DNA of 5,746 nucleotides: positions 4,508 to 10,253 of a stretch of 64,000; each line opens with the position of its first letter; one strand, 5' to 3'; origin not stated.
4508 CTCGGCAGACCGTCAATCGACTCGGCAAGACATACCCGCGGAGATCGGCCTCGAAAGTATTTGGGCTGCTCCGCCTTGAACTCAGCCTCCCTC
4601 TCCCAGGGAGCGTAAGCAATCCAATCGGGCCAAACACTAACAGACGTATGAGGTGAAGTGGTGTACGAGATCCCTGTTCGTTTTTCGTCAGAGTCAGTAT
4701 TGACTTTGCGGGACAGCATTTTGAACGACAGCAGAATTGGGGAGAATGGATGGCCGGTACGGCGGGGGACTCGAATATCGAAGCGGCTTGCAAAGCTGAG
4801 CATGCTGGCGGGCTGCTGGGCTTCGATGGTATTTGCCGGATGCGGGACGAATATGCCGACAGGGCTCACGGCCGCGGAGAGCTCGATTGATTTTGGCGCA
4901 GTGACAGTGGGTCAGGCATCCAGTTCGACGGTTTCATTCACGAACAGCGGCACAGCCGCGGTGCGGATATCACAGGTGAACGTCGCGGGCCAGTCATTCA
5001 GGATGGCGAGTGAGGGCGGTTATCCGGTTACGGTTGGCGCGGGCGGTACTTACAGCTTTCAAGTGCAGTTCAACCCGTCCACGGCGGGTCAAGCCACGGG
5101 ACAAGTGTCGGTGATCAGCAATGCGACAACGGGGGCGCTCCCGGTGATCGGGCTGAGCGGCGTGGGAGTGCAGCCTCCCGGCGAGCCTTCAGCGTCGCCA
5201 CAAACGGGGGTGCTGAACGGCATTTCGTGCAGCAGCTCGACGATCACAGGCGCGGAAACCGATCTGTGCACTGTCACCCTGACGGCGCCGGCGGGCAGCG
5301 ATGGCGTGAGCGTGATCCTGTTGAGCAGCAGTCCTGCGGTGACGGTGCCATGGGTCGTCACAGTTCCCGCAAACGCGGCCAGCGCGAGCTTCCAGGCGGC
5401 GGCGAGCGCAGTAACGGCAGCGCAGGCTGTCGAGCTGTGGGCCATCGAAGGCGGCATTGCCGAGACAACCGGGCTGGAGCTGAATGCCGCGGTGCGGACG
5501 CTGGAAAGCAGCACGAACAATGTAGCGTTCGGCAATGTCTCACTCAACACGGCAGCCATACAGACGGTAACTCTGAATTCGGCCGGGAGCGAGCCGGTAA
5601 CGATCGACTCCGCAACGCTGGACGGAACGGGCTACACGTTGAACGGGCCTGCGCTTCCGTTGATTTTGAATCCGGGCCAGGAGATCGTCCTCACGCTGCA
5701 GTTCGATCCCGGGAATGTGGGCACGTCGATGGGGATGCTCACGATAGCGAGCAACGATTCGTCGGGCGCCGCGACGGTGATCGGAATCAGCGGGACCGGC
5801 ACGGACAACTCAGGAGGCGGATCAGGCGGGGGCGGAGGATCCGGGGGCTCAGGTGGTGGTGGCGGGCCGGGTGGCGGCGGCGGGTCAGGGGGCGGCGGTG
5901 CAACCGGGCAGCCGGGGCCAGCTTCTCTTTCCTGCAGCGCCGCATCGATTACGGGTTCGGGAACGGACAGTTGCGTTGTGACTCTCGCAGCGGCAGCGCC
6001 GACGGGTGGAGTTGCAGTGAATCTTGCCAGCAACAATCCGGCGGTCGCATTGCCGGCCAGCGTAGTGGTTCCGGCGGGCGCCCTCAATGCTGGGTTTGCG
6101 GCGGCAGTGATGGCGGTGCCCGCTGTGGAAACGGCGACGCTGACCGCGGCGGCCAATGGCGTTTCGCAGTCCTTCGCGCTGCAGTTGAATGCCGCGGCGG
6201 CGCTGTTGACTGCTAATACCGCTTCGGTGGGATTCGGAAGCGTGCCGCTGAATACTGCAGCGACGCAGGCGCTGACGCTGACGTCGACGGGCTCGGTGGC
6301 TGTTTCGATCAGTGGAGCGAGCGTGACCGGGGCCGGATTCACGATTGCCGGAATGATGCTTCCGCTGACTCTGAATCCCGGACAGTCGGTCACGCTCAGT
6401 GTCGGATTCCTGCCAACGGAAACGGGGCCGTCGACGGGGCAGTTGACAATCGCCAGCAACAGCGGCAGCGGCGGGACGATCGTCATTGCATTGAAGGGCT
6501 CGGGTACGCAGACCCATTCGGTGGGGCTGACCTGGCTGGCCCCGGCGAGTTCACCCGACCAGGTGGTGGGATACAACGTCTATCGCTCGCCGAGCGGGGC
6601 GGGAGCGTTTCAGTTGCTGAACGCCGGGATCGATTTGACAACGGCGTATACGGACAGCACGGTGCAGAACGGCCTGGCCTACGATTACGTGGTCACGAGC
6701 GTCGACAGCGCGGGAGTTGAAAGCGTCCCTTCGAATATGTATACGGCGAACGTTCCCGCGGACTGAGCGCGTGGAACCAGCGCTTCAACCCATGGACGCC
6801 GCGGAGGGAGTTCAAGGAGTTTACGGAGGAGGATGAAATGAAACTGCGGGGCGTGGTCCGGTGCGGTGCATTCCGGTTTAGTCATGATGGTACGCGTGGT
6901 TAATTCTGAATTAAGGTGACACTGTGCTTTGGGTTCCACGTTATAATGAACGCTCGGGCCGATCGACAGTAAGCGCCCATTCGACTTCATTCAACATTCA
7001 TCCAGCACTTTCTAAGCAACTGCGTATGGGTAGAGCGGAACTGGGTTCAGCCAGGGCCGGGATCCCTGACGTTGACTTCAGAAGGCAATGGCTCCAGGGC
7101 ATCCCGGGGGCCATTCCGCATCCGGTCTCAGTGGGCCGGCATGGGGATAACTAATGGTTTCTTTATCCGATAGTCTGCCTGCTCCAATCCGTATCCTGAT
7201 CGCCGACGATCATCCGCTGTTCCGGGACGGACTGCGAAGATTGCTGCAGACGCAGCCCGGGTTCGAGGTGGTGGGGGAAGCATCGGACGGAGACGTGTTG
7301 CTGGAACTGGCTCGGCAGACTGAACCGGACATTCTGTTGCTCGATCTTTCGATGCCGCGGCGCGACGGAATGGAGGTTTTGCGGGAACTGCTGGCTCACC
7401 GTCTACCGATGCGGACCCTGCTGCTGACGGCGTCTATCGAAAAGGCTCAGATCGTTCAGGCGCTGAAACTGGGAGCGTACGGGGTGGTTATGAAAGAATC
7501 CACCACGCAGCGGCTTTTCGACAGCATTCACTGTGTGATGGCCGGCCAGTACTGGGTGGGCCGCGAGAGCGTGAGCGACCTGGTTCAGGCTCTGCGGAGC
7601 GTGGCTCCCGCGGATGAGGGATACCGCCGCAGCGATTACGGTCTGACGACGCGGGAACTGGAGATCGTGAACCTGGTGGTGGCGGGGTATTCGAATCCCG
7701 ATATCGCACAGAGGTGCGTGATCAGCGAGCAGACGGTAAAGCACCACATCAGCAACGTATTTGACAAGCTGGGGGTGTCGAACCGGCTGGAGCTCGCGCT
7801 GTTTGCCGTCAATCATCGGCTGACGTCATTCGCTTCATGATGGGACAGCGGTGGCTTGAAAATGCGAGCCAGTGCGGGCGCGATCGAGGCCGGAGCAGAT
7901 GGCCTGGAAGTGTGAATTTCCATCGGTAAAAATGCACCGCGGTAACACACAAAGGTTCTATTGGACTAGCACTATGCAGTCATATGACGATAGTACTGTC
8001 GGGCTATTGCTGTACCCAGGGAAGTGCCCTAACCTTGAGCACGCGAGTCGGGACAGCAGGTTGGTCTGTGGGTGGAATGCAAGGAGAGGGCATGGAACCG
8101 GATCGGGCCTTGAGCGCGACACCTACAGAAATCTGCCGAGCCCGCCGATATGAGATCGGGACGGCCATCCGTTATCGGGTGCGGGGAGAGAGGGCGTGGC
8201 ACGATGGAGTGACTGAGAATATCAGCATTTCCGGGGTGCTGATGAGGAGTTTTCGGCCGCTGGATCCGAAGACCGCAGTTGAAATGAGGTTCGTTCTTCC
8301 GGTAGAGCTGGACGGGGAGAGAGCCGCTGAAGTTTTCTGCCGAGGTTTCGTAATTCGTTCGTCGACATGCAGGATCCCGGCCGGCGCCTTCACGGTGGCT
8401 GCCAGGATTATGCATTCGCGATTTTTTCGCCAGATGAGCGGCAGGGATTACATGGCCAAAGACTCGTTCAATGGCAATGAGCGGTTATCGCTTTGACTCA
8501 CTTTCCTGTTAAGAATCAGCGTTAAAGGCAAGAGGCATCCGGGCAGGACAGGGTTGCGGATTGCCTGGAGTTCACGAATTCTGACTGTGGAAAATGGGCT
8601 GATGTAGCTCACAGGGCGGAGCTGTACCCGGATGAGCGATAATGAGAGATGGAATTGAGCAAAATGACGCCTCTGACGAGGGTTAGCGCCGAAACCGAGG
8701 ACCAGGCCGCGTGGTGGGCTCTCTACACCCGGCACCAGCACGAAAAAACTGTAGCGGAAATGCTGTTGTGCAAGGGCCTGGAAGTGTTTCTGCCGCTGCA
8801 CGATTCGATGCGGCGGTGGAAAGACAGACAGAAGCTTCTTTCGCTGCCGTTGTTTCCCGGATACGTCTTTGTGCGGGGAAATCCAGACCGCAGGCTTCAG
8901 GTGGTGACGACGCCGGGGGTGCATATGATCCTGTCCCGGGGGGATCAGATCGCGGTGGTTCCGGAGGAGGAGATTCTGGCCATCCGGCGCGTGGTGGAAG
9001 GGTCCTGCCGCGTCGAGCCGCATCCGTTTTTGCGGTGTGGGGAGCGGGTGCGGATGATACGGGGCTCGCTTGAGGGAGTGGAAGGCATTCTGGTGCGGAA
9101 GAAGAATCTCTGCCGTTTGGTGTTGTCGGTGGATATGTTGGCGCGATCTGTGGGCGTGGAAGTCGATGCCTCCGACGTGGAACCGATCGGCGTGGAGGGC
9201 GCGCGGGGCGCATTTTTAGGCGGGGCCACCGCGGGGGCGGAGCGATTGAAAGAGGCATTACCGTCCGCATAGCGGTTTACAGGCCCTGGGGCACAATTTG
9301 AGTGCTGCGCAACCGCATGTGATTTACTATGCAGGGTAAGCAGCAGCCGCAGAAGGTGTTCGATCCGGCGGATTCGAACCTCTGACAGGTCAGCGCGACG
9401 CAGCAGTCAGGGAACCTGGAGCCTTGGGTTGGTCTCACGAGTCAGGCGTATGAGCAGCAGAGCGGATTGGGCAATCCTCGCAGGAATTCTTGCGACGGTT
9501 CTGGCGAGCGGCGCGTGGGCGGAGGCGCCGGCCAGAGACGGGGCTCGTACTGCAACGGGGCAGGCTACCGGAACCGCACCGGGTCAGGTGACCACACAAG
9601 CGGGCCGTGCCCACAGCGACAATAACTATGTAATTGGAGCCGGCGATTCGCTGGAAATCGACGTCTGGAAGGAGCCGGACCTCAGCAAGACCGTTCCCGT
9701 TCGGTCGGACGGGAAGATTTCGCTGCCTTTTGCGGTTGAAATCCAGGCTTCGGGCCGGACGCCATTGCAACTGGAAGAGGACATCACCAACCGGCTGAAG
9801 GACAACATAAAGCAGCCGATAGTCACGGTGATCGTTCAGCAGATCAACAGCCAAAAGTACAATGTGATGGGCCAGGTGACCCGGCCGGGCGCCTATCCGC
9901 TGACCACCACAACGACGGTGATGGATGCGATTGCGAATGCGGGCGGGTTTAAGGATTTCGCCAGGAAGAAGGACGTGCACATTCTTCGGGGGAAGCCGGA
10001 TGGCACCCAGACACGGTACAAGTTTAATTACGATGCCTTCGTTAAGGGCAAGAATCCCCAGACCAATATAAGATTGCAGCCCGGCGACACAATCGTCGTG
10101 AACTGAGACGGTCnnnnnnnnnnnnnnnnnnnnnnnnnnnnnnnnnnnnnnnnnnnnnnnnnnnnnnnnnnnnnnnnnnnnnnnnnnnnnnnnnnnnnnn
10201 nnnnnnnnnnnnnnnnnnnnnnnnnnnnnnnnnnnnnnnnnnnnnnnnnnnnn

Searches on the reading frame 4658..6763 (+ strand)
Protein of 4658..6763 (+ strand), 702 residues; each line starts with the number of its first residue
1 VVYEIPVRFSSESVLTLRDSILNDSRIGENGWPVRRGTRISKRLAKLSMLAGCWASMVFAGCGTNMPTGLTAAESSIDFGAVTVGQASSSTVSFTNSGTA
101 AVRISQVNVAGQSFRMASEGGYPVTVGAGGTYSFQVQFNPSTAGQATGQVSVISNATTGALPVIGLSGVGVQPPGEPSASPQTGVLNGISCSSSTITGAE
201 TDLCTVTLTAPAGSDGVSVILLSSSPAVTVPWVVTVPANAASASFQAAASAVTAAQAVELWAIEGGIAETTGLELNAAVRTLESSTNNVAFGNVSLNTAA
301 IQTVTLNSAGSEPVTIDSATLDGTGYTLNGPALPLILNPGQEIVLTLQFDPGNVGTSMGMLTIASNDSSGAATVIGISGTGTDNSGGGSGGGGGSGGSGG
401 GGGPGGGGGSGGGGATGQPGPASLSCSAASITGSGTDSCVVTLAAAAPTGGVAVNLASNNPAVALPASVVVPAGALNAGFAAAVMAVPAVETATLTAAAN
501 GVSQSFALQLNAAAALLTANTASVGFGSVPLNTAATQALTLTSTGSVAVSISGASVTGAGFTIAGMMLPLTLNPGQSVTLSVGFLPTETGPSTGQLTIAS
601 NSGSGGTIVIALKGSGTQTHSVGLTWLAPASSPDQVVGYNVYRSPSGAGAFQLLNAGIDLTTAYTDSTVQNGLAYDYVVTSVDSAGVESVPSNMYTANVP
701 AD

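Call 17: search_protein_families(library=ncbifam, proteins=[window:4658-6763:+], max_evalue=0.00001)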
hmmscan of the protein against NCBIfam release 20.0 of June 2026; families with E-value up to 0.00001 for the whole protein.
window:4658-6763:+ (702 aa): 1 family
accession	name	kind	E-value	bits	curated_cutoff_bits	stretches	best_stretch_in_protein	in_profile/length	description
NF012200.0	choice_anch_D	domain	6.4e-43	145.7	45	3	511-603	11-106/108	choice-of-anchor D domain-containing protein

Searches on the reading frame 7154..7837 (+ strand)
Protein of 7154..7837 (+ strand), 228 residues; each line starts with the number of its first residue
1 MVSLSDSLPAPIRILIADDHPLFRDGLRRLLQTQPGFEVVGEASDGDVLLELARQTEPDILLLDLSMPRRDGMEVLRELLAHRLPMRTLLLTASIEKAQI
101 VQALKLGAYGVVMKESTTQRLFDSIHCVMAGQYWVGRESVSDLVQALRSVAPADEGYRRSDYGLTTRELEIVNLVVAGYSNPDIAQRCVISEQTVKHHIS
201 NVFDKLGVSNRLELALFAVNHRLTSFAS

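Call 17: search_protein_families(library=ncbifam, proteins=[window:7154-7837:+], max_evalue=0.00001)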
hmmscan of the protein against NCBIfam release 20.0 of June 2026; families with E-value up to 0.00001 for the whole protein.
window:7154-7837:+ (228 aa): 73 families (the best 25 are shown)
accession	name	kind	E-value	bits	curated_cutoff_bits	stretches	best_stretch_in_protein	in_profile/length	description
NF007935.0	PRK10651.1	equivalog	1.8e-47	161.3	250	1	11-222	6-214/216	two-component system response regulator NarL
NF047785.1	respo_reg_MadR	equivalog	4.1e-40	137.4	300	1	12-216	1-201/209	MadR family response regulator transcription factor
NF011896.0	PRK15369.1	equivalog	4.2e-39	134.3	242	1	12-221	4-207/211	two component system response regulator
NF007708.0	PRK10403.1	equivalog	1.5e-37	129.1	343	1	10-221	5-211/215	nitrate/nitrite response regulator protein NarP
NF052445.1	RespRegMctR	equivalog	1.5e-37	129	300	1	11-223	1-204/205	two-component system response regulator MctR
NF007018.1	PRK09483.1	equivalog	1.3e-33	116.5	280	1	12-224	2-209/217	UvrY/SirA/GacA family response regulator transcription factor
NF007403.0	PRK09935.1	equivalog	4.2e-25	88.6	271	1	11-223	3-209/210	fimbria biosynthesis transcriptional regulator FimZ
NF041830.1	RR_TF_ErdR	exception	5.3e-25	88.4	390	1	13-217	3-204/213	response regulator transcription factor ErdR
NF009206.0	PRK12555.1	subfamily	1.1e-21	77.2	342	1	12-117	1-107/340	chemotaxis-specific protein-glutamate methyltransferase CheB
NF001965.0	PRK00742.1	subfamily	5.2e-21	75.2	293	1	11-119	3-112/357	chemotaxis-specific protein-glutamate methyltransferase CheB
NF007685.0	PRK10360.1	equivalog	5.9e-20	71.9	258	1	12-215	2-189/196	response regulator transcription factor UhpA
NF007419.0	PRK09958.1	equivalog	1.9e-19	70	251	1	15-223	4-203/204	acid-sensing system DNA-binding response regulator EvgA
NF007505.1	PRK10100.1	equivalog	5.4e-19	68.7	250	1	56-218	40-199/204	biofilm master transcriptional regulator CsgD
NF006900.1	PRK09390.1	equivalog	1.7e-18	66.9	255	1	13-219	6-198/203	response regulator FixJ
NF008098.0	PRK10840.1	equivalog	2.3e-18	66.4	235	1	12-214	4-201/216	response regulator transcription factor RcsB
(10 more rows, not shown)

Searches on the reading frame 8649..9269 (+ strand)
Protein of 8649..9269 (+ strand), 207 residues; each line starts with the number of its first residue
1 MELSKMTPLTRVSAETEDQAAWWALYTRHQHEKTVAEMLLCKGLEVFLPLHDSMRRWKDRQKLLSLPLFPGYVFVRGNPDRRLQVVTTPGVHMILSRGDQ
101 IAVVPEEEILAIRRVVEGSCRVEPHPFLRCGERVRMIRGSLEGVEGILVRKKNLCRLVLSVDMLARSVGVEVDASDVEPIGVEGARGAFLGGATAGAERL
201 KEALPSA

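Call 17: search_protein_families(library=ncbifam, proteins=[window:8649-9269:+], max_evalue=0.00001)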
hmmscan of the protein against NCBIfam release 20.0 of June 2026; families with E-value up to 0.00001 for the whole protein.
window:8649-9269:+ (207 aa): 5 families
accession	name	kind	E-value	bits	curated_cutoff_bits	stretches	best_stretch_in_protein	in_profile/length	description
NF033644.1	antiterm_UpxY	subfamily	6.5e-35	120.5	100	1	22-175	1-162/164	UpxY family transcription antiterminator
TIGR01955.1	RfaH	equivalog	4.4e-20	72.3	144.5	1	22-178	1-159/159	transcription/translation regulatory transformer protein RfaH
NF033641.1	antiterm_LoaP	exception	1.1e-13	51.7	125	1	22-167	1-154/166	antiterminator LoaP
NF006534.0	PRK09014.1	equivalog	3.7e-13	49.7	124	1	21-177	3-159/162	transcription/translation regulatory transformer protein RfaH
TIGR00922.1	nusG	equivalog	2.9e-08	33.7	135.7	1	44-179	32-171/172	transcription termination/antitermination protein NusG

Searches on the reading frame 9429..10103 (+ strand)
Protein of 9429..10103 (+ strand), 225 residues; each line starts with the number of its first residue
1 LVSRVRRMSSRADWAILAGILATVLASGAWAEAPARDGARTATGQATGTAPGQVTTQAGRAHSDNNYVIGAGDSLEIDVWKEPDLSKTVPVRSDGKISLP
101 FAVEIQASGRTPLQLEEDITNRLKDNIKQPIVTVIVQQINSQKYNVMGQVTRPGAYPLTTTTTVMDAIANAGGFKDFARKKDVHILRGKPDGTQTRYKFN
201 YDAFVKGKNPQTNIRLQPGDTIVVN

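Call 17: search_protein_families(library=ncbifam, proteins=[window:9429-10103:+], max_evalue=0.00001)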
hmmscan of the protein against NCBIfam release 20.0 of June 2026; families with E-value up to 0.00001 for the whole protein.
window:9429-10103:+ (225 aa): 4 families
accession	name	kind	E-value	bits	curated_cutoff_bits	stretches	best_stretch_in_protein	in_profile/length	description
TIGR03027.2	pepcterm_export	equivalog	1.1e-47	161.9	180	1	66-225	2-165/169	XrtA/PEP-CTERM system exopolysaccharide export protein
NF041843.1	EpsY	equivalog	3.2e-42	144.1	320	1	60-224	46-210/211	exopolysaccharide export protein EpsY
TIGR03028.1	EpsE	equivalog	1.3e-31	109.8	262.65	1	66-224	1-159/239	polysaccharide export protein EpsE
NF011658.0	PRK15078.1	subfamily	3.9e-20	72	333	1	64-224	82-249/380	polysaccharide export protein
